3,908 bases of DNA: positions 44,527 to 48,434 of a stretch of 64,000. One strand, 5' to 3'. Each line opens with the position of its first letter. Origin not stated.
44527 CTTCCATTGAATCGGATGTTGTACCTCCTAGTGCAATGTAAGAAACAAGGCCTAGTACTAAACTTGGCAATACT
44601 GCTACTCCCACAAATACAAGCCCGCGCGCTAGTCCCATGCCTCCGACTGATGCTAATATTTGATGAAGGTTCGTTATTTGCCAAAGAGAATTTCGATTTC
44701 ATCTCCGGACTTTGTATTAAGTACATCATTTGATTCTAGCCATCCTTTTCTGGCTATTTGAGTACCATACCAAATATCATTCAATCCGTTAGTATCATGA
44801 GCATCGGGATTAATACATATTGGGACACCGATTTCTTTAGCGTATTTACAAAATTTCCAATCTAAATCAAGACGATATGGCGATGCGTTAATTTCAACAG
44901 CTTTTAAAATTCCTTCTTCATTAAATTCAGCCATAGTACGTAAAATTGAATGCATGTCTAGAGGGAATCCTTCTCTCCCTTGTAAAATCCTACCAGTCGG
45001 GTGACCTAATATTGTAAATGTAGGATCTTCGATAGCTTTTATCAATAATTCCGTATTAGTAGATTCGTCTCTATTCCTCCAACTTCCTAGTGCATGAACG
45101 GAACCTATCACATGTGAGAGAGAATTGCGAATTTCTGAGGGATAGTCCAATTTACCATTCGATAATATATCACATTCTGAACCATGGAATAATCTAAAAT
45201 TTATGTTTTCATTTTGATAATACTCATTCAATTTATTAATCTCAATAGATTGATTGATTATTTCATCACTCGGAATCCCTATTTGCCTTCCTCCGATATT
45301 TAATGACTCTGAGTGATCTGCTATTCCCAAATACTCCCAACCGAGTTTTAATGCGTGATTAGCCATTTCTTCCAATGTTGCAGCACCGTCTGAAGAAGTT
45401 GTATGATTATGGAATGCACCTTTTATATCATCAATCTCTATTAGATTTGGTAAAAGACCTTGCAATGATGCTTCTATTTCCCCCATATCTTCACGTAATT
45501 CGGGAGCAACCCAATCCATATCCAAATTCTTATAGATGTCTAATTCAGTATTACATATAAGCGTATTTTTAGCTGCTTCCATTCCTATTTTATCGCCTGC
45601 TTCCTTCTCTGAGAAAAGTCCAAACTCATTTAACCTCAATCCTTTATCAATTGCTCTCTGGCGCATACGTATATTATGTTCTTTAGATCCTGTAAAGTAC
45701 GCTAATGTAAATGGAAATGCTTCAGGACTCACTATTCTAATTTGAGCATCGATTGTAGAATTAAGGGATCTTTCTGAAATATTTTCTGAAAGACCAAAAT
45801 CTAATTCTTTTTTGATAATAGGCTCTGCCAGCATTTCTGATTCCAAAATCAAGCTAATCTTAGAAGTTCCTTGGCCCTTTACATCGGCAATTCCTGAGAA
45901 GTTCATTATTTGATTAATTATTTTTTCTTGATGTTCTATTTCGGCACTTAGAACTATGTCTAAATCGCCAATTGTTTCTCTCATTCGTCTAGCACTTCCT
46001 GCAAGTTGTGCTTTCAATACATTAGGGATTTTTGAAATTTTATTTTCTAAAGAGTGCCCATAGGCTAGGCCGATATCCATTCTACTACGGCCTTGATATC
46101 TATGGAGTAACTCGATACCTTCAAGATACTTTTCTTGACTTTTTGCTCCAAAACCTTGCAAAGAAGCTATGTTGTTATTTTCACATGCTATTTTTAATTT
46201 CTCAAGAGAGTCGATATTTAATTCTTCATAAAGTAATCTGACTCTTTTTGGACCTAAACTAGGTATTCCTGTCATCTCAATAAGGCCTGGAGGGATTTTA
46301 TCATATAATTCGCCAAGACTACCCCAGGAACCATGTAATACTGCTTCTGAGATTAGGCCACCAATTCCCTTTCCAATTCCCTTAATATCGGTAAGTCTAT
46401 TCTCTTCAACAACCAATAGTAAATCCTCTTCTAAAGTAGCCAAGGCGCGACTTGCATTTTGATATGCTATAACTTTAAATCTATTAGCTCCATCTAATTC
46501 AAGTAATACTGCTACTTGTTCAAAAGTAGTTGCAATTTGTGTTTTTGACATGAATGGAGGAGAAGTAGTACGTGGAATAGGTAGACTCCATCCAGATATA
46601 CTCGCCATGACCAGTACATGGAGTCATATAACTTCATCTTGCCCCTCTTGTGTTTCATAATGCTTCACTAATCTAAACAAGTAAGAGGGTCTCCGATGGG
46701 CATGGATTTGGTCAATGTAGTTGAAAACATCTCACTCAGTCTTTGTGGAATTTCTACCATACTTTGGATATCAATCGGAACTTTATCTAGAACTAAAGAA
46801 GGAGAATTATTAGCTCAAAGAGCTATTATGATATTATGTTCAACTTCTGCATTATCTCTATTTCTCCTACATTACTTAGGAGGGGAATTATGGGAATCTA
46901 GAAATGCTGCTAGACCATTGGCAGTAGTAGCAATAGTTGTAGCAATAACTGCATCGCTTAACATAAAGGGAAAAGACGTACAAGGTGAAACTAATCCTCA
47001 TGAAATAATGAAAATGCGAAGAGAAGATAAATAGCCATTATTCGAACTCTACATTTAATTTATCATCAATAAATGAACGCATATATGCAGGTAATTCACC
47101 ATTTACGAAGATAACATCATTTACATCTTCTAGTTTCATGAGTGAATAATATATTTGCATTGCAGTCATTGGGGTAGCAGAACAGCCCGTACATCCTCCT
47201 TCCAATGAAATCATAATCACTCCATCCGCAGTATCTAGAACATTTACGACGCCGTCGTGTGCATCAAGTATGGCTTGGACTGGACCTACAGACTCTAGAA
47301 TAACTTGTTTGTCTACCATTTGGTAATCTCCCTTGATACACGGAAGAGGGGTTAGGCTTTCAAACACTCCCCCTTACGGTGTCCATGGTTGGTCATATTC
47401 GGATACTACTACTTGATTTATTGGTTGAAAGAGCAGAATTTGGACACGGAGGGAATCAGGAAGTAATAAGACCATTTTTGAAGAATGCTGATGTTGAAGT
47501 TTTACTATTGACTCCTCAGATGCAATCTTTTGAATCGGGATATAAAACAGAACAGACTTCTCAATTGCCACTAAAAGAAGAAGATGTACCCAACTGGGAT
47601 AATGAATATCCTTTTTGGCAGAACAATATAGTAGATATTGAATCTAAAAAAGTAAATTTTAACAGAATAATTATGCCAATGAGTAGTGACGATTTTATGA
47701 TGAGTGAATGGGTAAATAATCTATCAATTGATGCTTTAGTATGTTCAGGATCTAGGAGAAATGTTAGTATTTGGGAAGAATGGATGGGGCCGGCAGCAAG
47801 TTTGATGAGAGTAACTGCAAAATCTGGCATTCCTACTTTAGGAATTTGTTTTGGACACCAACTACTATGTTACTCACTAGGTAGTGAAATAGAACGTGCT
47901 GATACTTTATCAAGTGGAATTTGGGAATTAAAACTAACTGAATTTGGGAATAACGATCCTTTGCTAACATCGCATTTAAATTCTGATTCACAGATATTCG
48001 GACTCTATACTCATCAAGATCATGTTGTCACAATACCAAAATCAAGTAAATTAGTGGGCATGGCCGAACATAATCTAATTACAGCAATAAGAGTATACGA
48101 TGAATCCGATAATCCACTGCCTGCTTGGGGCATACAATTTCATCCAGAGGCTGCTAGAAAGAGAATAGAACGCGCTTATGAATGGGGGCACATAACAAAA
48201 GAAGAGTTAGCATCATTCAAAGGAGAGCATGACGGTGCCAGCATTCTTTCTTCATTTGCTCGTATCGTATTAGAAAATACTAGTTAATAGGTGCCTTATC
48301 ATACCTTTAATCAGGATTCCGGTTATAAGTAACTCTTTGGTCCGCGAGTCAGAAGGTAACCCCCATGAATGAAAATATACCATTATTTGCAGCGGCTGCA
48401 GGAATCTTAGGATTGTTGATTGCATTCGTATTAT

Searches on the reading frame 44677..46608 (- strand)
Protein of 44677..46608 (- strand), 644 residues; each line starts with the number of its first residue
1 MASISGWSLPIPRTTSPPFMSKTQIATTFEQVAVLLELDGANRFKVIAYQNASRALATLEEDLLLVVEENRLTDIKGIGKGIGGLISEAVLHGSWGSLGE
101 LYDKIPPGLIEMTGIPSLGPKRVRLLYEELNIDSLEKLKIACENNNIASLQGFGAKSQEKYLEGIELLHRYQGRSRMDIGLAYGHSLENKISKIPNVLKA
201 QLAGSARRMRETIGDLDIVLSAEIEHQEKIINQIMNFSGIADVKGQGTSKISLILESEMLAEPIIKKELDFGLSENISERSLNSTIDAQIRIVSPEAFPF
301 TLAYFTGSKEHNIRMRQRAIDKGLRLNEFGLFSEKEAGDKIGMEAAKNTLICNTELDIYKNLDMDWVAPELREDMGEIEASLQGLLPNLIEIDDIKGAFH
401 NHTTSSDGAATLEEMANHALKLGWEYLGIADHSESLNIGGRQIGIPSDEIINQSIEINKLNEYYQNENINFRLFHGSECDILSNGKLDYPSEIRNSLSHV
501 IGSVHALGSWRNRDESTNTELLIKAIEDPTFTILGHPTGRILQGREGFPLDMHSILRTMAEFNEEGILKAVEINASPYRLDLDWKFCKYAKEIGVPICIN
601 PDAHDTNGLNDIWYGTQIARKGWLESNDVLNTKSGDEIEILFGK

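Call 77: search_protein_families(library=pfam, proteins=[window:44677-46608:-], max_evalue=0.00001)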
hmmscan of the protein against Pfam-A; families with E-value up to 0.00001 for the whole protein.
window:44677-46608:- (644 aa): 4 families
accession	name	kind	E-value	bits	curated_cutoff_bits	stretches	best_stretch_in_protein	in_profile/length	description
PF14791.11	DNA_pol_B_thumb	-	5.3e-20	71.5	25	1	302-373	2-63/63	DNA polymerase beta thumb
PF14716.13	HHH_8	-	1.1e-11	45.3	30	1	21-93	2-71/73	Helix-hairpin-helix domain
PF02811.25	PHP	-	3.8e-08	34.3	26.4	1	399-575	2-163/164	PHP domain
PF14520.12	HHH_5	-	1.6e-06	29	27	0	111-157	3-47/57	Helix-hairpin-helix domain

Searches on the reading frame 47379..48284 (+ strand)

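Call 77: search_protein_families(library=pfam, proteins=[window:47379-48284:+], max_evalue=0.00001)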
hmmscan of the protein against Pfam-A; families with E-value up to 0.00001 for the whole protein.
window:47379-48284:+ (302 aa): 2 families
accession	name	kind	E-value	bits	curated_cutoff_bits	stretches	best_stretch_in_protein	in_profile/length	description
PF00117.34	GATase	-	3.9e-15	56.4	22.8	1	90-262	18-177/190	Glutamine amidotransferase class-I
PF07722.19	Peptidase_C26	-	1.5e-08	35.1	20.5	1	141-257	96-219/219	Peptidase C26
